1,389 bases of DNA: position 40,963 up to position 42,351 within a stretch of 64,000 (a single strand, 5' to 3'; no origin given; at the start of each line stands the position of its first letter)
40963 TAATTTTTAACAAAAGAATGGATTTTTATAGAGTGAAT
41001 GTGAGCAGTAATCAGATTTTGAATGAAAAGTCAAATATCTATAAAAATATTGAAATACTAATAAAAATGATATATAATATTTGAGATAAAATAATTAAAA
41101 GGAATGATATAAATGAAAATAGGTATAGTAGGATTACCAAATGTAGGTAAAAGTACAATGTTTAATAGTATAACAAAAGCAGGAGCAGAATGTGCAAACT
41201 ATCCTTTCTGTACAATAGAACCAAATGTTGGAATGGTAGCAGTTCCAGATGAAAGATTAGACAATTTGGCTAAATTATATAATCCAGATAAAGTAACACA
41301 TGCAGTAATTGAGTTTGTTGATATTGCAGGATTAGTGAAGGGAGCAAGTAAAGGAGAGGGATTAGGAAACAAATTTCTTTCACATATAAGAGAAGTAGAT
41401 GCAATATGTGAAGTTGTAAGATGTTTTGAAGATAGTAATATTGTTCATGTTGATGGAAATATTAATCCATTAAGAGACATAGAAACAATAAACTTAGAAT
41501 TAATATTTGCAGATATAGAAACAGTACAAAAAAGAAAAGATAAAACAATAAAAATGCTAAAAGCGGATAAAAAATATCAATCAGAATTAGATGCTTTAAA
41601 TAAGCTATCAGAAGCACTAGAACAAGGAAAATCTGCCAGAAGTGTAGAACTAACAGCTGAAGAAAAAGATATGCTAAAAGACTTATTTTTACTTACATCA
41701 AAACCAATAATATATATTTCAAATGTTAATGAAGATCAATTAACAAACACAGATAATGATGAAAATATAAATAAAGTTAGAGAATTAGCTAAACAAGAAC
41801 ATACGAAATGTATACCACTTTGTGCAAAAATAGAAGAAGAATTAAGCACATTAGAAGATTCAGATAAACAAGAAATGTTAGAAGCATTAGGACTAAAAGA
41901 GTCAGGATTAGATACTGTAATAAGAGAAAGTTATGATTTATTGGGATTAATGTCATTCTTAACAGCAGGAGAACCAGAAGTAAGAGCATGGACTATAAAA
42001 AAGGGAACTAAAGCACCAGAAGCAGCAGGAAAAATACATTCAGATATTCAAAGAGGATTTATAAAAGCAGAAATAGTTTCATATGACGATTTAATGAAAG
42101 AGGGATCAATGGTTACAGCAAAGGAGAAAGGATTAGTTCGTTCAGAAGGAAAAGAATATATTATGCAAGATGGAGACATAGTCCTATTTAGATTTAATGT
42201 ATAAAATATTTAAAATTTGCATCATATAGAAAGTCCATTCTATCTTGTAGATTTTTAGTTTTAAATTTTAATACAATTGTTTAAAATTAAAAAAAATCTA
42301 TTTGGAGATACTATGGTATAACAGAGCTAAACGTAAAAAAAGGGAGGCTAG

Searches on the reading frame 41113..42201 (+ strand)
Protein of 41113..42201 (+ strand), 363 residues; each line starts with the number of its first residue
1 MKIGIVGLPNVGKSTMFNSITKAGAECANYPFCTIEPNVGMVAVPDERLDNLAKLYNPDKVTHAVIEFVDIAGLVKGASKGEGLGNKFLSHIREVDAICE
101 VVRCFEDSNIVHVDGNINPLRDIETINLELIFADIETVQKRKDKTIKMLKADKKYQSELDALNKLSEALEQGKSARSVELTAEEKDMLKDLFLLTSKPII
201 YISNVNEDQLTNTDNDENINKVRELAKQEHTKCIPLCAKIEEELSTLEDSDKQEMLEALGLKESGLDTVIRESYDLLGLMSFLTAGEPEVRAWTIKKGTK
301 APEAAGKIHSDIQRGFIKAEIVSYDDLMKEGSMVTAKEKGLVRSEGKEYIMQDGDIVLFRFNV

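Call 92: search_protein_families(library=pfam, proteins=[window:41113-42201:+], max_evalue=0.00001)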
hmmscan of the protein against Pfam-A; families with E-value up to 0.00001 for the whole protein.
window:41113-42201:+ (363 aa): 3 families
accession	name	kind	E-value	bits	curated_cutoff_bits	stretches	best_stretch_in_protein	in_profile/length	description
PF06071.19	YchF-GTPase_C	-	2.3e-38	130.6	27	1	279-362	1-84/84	Protein of unknown function (DUF933)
PF01926.29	MMR_HSR1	-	9.3e-22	77.7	21.9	1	2-114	1-93/113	50S ribosome-binding GTPase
PF02421.24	FeoB_N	-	7.2e-09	35.8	27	1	2-46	2-46/156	Ferrous iron transport protein B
